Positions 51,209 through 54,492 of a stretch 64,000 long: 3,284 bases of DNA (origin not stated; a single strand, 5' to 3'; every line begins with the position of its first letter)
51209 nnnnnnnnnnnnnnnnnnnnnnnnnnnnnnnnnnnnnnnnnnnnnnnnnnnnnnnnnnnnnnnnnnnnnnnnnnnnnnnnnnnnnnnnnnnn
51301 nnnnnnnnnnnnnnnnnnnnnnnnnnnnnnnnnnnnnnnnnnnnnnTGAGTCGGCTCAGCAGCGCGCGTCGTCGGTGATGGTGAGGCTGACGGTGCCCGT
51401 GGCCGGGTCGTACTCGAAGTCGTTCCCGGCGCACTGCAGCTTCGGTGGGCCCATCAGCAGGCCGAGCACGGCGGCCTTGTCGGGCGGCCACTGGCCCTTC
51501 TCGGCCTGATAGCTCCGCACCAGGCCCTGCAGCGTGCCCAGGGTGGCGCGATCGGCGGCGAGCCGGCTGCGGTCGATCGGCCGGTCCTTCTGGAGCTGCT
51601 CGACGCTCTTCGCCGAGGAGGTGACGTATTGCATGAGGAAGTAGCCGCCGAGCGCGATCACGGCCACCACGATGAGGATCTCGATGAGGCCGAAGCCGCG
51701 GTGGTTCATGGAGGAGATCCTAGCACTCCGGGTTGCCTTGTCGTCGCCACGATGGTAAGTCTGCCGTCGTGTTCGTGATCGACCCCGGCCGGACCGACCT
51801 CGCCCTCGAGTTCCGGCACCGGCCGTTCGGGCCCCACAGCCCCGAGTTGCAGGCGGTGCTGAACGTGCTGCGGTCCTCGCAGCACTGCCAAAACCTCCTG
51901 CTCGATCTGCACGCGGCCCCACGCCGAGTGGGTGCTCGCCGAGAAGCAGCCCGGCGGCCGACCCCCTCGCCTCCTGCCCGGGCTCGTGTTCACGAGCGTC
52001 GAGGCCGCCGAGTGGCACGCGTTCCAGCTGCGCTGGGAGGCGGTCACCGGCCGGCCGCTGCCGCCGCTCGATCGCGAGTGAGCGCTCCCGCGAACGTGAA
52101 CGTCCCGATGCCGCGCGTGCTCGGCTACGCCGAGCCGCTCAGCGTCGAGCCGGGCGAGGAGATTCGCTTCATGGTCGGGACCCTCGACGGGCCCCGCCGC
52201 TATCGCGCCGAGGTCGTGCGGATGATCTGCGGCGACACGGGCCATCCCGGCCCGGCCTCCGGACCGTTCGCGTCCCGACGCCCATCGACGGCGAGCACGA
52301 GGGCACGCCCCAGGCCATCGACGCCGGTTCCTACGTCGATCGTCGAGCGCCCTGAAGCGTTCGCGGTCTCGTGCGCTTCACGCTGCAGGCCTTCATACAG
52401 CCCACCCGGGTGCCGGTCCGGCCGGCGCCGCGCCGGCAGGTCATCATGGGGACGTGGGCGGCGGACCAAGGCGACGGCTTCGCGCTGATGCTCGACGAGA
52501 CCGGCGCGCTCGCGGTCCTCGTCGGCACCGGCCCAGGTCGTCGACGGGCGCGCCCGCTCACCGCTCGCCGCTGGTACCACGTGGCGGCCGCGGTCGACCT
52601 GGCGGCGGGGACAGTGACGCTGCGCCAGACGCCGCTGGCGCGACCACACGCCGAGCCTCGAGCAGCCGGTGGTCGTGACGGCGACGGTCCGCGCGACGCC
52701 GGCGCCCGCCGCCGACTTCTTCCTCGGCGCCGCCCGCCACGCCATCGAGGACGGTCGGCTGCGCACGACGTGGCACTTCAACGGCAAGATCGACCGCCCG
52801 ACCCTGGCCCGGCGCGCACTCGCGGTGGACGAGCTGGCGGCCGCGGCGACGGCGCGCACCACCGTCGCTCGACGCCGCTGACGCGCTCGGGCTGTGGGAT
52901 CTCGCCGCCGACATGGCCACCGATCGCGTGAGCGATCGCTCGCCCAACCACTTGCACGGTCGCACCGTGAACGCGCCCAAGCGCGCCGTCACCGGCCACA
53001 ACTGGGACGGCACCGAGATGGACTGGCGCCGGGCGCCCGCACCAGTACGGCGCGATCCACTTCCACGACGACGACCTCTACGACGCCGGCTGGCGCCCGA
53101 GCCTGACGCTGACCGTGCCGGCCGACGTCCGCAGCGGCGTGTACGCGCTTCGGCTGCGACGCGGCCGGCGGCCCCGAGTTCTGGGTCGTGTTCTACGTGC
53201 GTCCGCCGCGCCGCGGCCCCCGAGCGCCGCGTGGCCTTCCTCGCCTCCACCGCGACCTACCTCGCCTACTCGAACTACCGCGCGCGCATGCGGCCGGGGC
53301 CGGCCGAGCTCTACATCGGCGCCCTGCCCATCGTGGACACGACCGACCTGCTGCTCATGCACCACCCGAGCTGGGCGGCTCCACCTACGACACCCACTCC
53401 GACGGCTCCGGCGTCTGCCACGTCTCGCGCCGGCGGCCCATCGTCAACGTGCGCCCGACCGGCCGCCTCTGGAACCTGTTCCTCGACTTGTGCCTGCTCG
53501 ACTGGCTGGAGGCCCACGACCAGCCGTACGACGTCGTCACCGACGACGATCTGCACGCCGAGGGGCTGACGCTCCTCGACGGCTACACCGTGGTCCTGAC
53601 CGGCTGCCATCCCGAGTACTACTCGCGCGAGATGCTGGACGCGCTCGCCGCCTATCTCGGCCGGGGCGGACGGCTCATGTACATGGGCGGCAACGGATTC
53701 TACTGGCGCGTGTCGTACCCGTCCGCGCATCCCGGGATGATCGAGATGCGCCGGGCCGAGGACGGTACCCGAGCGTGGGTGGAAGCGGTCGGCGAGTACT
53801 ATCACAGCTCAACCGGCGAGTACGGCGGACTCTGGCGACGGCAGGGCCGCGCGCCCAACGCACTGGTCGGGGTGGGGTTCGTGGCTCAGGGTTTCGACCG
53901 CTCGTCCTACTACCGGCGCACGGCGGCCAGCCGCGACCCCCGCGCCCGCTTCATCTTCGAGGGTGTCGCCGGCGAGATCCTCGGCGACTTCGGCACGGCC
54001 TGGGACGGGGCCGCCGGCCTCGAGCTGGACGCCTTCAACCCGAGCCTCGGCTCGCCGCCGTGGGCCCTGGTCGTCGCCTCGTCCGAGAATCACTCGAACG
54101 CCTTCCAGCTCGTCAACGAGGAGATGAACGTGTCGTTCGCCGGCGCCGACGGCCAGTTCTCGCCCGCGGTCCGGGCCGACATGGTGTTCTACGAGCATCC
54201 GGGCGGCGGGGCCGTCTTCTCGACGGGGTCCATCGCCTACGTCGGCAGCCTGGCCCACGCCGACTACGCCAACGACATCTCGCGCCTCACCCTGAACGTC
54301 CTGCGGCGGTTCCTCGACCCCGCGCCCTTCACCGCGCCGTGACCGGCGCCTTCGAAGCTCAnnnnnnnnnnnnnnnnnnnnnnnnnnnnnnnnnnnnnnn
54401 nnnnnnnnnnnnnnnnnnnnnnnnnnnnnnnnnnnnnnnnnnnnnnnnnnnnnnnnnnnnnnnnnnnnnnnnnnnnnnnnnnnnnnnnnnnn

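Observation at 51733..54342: Dimethylformamidase-like two-gene locus shredded by about ten 1-nt indels but otherwise well conserved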

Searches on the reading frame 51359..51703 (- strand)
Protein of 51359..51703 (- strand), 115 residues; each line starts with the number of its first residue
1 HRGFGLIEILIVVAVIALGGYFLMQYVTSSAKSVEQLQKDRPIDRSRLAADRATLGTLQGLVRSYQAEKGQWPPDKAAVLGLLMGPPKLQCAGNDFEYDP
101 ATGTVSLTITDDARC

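Call 60: search_protein_families(library=pfam, proteins=[window:51359-51703:-], max_evalue=0.001)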
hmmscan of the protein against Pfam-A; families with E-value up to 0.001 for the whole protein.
window:51359-51703:- (115 aa): 1 family
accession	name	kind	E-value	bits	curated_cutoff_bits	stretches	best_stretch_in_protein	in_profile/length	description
PF07963.17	N_methyl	-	0.00025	20.9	21.2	1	2-20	5-23/27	Prokaryotic N-terminal methylation motif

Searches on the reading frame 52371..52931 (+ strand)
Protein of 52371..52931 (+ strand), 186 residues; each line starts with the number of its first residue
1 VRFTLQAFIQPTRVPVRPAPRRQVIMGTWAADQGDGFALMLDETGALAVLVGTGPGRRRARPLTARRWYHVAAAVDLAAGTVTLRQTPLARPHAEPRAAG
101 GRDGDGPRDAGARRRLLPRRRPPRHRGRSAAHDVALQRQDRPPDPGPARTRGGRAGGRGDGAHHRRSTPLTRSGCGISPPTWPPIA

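Call 3: search_protein_families(library=pfam, proteins=[window:52371-52931:+], max_evalue=0.01)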
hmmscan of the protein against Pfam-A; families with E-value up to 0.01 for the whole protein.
window:52371-52931:+ (186 aa): 1 family
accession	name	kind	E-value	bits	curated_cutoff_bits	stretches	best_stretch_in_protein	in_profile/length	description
PF13385.13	Laminin_G_3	-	2.1e-05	25.2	27.6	1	3-84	19-95/151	Concanavalin A-like lectin/glucanases superfamily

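Call 4: search_protein_families(library=ncbifam, proteins=[window:52371-52931:+], max_evalue=0.01)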
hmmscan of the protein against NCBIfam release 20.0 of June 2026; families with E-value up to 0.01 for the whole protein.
window:52371-52931:+ (186 aa): 0 families

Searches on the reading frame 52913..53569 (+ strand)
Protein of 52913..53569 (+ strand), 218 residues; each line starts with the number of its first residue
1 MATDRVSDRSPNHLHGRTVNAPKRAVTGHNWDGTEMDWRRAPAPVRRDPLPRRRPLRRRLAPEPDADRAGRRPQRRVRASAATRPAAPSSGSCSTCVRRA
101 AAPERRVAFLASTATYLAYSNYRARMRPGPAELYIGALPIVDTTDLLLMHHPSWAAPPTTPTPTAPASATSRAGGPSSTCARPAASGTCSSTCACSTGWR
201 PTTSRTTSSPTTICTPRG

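Call 3: search_protein_families(library=pfam, proteins=[window:52913-53569:+], max_evalue=0.01)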
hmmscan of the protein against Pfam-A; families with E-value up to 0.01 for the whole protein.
window:52913-53569:+ (218 aa): 1 family
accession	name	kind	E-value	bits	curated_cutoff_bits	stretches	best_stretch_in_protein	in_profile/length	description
PF20254.3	DMFA2_C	-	0.0013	18.7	27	0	93-123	76-105/374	N,N-dimethylformamidase beta subunit-like, C-terminal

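Call 4: search_protein_families(library=ncbifam, proteins=[window:52913-53569:+], max_evalue=0.01)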
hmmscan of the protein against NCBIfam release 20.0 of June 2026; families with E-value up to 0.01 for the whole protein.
window:52913-53569:+ (218 aa): 0 families

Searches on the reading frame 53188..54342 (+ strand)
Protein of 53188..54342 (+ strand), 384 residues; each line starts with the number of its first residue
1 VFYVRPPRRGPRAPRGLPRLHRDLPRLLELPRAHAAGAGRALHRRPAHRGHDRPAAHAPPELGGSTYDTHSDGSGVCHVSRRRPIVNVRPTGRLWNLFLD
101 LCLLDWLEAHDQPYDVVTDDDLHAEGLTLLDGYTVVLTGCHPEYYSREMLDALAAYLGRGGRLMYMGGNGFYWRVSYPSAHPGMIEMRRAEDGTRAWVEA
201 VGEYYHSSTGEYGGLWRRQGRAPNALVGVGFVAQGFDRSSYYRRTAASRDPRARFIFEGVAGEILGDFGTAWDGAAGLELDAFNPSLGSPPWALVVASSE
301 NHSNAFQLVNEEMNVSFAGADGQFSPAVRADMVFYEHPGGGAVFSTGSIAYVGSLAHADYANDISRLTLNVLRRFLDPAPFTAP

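Call 3: search_protein_families(library=pfam, proteins=[window:53188-54342:+], max_evalue=0.01)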
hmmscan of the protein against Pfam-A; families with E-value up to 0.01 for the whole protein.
window:53188-54342:+ (384 aa): 1 family
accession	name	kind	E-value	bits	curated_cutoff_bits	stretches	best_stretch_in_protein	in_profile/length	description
PF20254.3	DMFA2_C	-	1.3e-65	222.7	27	1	63-358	106-370/374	N,N-dimethylformamidase beta subunit-like, C-terminal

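Call 4: search_protein_families(library=ncbifam, proteins=[window:53188-54342:+], max_evalue=0.01)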
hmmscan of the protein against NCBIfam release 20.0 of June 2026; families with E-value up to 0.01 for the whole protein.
window:53188-54342:+ (384 aa): 0 families

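Call 47: find_related_loci(query=window:53368-54342:+, collection=metagenome_contigs, flank=3000)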
Query window:53368-54342:+ (324 aa) in metagenome_contigs; peptide patterns used: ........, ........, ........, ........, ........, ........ (x = any residue, [..] = any of these).
101 stretches matched a pattern; 56 encode a relative of the query (tblastn E <= 1e-3); 55 distinct loci.
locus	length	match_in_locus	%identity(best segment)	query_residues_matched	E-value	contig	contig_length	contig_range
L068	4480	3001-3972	99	1-324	0e+0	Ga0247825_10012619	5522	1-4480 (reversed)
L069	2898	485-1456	99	1-324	0e+0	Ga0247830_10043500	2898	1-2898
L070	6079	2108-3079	93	1-324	0e+0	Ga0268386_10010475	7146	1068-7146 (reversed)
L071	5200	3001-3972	91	1-324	0e+0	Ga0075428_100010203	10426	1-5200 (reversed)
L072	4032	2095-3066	91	1-324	0e+0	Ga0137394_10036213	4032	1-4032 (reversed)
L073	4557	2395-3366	90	1-324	0e+0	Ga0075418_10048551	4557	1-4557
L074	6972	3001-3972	90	1-324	0e+0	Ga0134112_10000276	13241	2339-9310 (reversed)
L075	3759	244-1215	90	1-324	0e+0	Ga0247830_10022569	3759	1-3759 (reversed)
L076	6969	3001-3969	90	2-324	0e+0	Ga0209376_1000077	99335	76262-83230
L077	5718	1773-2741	90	2-324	0e+0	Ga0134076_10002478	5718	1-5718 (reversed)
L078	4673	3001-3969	90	2-324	0e+0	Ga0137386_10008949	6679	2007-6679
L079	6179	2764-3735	90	1-324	0e+0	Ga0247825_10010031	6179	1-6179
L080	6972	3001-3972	90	1-324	0e+0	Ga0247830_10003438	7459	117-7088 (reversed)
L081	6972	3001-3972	91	1-324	0e+0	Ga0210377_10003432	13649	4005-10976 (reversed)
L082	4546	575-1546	90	1-324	0e+0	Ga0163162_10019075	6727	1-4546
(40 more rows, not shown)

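Call 57: predict_structure(alignment_id=A1)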
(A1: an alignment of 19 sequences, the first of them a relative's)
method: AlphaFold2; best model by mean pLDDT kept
length: 104 residues; sequences in the alignment: 19
mean_pLDDT: 87.3   pTM: 0.79
mean pLDDT of the five models: 87.3, 86.7, 86.6, 86.4, 85.7
residues with pLDDT >= 90: 56; 70-90: 43; 50-70: 3; < 50: 2
segments of 3 or more residues with pLDDT < 50: none
pLDDT, mean of each block of 10 residues (from residue 1): 76 93 93 85 87 89 89 89 92 89 61
secondary structure, 60 per line:
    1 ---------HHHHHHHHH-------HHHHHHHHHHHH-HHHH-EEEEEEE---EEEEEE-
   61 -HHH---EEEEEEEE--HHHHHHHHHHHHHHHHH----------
elements in order: H10-18 H26-37 H39-42 E44-50 E54-59 E68-75 H78-94

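Call 59: fold_search(model_id=the predicted structure, library=pdb)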
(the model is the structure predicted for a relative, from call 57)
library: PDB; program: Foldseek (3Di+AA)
matches with E <= 10: 272; with E <= 0.001: 2
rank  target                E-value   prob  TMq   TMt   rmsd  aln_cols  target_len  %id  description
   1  6lvv_B                8.7e-05  1.00  0.73  0.62   2.0        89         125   26  N, N-dimethylformamidase (released 2020-08-12)
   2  6lvb_B                9.2e-05  1.00  0.74  0.63   2.0        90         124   26  Structure of Dimethylformamidase, tetramer (released 2020-06-03)
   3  6lvd_B                3.2e-03  1.00  0.67  0.59   2.1        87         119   25  Structure of Dimethylformamidase, tetramer, Y440A mutant (released 2020-06-03)
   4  3ulb_B                4.4e-01  0.25  0.24  0.25   7.5        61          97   15  Crystal structure of the pleckstrin homology domain of Saccharomyces cerevisiae Avo1, a TORC2 subunit, in the P212121  (released 2012-04-11)
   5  2d0o_D                4.7e-01  0.18  0.31  0.30   9.4        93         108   22  Structure of diol dehydratase-reactivating factor complexed with ADP and Mg2+ (released 2006-02-28)
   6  3ulb_A                5.3e-01  0.23  0.24  0.24   7.4        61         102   15  Crystal structure of the pleckstrin homology domain of Saccharomyces cerevisiae Avo1, a TORC2 subunit, in the P212121  (released 2012-04-11)
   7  6z9u_D                6.0e-01  0.11  0.22  0.19  11.9        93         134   13  Crystal structure of a TSEN15-34 heterodimer. (released 2021-06-30)
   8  2nlv_A                7.2e-01  0.06  0.17  0.16   9.6        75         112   13  CRYSTAL STRUCTURE OF A XISI-LIKE PROTEIN (AVA_3825) FROM ANABAENA VARIABILIS ATCC 29413 AT 1.30 A RESOLUTION (released 2006-12-05)
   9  3bzr                  8.1e-01  0.18  0.27  0.26  10.2        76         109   10  Crystal structure of EscU C-terminal domain with N262D mutation, Space group P 41 21 2 (released 2008-04-22)
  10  4fl2                  8.6e-01  0.12  0.25  0.08   9.5       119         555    9  Structural and Biophysical Characterization of the Syk Activation Switch (released 2012-11-28)
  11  1ofg_A                9.1e-01  0.08  0.17  0.07   8.8        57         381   14  GLUCOSE-FRUCTOSE OXIDOREDUCTASE (released 1997-04-21)
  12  3kz1_B                1.2e+00  0.13  0.21  0.09   6.1        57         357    9  Crystal Structure of the Complex of PDZ-RhoGEF DH/PH domains with GTP-gamma-S Activated RhoA (released 2010-04-28)
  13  8hmy_D                1.3e+00  0.06  0.21  0.19  13.7        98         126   14  Cryo-EM structure of the human pre-catalytic TSEN/pre-tRNA complex (released 2023-04-19)
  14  4v7j_Ay               1.5e+00  0.11  0.25  0.27  12.0        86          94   15  Structure of RelE nuclease bound to the 70S ribosome (precleavage state) (released 2014-07-09)
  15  9y9z_35               1.6e+00  0.04  0.20  0.12  16.1        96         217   18  Cryo-EM structure of conoid fiber from Toxoplasma gondii (24-nm repeat) (released 2025-12-03)
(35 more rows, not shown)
